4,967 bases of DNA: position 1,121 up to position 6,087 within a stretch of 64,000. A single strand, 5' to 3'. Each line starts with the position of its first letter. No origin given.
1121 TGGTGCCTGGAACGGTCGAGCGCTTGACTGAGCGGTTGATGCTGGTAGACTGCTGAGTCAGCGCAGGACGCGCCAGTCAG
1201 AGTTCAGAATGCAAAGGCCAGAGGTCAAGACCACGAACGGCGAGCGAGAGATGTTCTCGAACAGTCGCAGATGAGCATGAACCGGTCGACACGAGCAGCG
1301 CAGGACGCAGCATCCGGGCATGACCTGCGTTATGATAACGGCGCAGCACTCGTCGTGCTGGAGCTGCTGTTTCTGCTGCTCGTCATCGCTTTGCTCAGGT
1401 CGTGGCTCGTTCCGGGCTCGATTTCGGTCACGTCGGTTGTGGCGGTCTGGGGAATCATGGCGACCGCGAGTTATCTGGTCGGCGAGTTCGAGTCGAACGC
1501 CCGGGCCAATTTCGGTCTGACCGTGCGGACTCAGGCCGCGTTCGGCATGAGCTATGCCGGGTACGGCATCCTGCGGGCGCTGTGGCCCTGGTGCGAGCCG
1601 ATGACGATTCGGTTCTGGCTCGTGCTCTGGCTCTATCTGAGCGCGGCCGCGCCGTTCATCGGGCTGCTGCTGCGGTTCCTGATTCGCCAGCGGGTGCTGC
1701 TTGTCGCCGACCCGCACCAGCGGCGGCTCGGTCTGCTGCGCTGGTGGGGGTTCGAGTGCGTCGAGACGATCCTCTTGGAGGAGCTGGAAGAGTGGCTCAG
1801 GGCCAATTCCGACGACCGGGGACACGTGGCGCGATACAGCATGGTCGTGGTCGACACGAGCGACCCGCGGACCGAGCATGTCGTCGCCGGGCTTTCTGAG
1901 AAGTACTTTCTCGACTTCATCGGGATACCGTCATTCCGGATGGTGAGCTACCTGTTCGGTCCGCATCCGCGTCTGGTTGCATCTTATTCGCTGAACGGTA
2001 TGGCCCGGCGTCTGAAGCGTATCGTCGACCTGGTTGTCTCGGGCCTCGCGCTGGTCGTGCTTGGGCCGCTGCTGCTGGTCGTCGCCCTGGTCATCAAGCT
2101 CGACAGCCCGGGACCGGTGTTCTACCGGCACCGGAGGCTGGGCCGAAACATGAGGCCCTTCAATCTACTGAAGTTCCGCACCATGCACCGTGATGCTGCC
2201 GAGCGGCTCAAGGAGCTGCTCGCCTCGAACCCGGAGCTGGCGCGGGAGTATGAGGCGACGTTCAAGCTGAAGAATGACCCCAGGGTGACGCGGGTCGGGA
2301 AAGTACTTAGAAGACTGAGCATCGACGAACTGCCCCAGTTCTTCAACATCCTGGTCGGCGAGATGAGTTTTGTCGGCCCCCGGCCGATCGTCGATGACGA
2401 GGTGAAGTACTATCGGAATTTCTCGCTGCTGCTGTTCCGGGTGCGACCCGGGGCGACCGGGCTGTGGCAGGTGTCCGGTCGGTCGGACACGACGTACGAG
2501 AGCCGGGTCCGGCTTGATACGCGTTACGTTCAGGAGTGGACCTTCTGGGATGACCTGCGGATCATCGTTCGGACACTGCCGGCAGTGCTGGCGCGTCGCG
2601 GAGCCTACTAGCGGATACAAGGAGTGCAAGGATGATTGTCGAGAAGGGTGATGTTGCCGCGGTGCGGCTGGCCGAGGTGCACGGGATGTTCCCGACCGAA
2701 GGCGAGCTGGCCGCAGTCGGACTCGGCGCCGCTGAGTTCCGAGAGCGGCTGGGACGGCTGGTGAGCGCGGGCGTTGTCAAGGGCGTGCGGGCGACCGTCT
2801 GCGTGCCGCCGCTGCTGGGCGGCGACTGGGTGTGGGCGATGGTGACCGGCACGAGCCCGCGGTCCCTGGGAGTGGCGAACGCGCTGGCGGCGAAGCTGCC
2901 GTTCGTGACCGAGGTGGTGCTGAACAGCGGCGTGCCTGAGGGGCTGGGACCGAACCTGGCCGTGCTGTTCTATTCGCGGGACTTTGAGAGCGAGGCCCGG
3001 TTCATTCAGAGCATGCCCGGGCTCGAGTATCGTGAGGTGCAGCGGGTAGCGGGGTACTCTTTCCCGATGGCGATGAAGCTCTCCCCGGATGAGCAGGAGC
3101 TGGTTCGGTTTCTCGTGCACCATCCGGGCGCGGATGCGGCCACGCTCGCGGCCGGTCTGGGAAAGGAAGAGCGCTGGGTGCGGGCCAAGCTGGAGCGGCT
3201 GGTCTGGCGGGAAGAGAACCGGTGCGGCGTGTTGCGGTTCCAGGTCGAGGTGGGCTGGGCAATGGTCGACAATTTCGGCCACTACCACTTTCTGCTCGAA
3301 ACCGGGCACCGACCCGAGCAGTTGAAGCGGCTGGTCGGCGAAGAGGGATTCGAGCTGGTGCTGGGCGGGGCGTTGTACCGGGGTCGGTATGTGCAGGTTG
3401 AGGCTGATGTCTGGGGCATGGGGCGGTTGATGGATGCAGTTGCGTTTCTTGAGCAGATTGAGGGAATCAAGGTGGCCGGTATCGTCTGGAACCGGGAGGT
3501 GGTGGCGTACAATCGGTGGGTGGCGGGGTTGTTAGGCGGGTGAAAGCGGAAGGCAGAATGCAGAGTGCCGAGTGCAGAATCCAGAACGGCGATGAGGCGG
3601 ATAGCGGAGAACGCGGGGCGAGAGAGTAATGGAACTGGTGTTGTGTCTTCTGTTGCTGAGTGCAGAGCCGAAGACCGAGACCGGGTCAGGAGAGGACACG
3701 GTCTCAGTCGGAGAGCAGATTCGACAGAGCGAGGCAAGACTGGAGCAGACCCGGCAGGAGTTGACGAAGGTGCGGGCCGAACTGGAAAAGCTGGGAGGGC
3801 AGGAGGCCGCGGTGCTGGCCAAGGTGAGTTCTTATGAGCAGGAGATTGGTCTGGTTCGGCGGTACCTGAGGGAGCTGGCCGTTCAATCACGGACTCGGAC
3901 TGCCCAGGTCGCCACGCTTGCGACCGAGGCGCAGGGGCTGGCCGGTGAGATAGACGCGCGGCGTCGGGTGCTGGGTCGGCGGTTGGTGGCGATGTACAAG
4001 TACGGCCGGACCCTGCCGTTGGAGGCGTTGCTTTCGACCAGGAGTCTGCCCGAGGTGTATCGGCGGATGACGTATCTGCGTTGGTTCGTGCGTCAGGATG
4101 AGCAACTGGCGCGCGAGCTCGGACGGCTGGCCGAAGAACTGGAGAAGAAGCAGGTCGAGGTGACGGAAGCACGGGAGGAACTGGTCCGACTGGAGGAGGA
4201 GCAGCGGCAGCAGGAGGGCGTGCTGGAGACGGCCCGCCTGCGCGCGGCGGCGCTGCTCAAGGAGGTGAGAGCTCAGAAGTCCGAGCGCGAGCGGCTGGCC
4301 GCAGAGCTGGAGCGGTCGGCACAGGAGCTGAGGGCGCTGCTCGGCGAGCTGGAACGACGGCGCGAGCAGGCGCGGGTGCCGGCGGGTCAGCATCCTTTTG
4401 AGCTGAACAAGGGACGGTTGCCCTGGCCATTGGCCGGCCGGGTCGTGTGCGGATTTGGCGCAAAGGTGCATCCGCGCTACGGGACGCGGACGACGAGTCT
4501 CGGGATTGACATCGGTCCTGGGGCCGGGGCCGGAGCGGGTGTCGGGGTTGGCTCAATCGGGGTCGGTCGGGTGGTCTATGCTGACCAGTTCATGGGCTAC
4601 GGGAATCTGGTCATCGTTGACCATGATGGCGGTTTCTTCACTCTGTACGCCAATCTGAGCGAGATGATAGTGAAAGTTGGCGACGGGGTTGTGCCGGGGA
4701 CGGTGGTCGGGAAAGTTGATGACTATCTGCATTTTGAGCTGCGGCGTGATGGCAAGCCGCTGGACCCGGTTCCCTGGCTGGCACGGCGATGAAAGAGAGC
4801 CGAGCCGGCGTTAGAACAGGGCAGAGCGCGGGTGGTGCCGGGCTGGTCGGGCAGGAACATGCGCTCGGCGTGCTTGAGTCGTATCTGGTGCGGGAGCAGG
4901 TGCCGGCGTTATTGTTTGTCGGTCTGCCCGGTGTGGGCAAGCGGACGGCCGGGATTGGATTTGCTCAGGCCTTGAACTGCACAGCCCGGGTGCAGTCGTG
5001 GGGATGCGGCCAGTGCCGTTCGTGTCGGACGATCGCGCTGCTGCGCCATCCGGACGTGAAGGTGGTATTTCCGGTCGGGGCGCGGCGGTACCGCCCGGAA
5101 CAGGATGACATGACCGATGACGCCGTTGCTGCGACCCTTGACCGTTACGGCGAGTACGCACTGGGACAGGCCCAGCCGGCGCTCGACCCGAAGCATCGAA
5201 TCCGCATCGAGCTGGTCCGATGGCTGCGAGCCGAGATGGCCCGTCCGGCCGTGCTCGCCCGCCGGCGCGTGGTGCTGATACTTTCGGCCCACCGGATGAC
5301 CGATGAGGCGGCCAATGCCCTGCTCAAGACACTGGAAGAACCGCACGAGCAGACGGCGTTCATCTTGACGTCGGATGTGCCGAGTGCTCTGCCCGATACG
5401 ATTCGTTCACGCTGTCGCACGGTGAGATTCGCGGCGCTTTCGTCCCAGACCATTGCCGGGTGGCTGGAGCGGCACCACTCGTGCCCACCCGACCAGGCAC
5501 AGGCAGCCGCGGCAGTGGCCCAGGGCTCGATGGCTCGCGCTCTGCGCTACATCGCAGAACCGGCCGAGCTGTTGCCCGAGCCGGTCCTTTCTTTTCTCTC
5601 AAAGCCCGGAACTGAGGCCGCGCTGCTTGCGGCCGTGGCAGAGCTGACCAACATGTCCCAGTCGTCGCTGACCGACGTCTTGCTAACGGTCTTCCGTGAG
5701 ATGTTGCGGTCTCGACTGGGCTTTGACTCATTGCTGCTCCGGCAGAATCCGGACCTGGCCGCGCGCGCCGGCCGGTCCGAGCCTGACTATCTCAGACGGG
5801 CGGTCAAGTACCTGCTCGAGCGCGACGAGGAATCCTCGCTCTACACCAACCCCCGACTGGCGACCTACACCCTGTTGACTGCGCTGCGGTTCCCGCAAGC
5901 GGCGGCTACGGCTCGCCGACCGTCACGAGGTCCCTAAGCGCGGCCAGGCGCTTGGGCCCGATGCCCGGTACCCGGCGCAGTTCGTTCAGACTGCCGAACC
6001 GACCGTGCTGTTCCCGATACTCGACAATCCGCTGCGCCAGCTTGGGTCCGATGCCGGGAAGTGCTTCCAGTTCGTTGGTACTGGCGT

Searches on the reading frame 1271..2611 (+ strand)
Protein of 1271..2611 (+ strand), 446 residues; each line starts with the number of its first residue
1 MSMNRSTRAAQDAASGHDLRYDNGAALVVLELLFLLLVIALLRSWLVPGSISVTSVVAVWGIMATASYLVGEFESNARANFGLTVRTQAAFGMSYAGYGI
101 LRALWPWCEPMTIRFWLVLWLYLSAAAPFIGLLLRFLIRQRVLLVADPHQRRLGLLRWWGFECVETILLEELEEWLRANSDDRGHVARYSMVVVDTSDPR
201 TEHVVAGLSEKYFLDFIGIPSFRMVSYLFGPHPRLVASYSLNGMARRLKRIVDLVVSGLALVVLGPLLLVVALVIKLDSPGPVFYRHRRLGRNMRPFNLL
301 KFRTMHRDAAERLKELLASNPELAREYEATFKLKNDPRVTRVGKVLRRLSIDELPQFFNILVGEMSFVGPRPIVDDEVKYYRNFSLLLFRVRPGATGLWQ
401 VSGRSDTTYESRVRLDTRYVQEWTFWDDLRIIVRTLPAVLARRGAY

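Call 63: search_protein_families(library=pfam, proteins=[window:1271-2611:+], max_evalue=0.001)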
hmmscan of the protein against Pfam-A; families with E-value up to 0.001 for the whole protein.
window:1271-2611:+ (446 aa): 1 family
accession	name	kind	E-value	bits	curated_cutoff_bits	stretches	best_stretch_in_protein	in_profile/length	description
PF02397.22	Bac_transf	-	2.2e-65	220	27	1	249-440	1-178/179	Bacterial sugar transferase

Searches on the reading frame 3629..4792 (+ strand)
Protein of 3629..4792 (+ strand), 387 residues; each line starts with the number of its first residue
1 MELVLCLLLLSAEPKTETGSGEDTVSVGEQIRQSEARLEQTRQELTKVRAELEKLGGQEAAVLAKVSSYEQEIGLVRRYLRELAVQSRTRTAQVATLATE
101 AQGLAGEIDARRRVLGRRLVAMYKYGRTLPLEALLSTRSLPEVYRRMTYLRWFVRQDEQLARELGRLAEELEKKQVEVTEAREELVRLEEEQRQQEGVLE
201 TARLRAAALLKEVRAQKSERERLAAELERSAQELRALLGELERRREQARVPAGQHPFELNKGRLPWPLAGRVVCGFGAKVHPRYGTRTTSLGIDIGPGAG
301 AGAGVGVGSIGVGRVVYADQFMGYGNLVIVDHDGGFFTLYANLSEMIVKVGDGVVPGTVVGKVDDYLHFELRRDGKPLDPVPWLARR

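Call 63: search_protein_families(library=pfam, proteins=[window:3629-4792:+], max_evalue=0.001)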
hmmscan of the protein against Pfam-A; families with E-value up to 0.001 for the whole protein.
window:3629-4792:+ (387 aa): 4 families
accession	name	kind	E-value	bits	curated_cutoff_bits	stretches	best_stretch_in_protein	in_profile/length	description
PF01551.29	Peptidase_M23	-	3.8e-17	62.7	28.7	1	292-380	5-96/96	Peptidase family M23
PF24568.1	CC_PcsB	-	5.8e-05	23.3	27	1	104-174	4-75/75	Peptidoglycan hydrolase PcsB, coiled-coil domain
PF06818.20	Fez1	-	0.0001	23.3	34.4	0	28-113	51-136/199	Fez1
PF09787.14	Golgin_A5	-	0.00021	21.4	31.7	1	158-255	50-144/305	Golgin subfamily A member 5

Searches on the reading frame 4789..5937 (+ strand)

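Call 63: search_protein_families(library=pfam, proteins=[window:4789-5937:+], max_evalue=0.001)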
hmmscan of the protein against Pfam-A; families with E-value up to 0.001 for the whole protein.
window:4789-5937:+ (382 aa): 1 family
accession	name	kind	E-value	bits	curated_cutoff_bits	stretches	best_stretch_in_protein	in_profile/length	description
PF13177.12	DNA_pol3_delta2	-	1.8e-36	126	27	1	22-217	2-160/161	DNA polymerase III, delta subunit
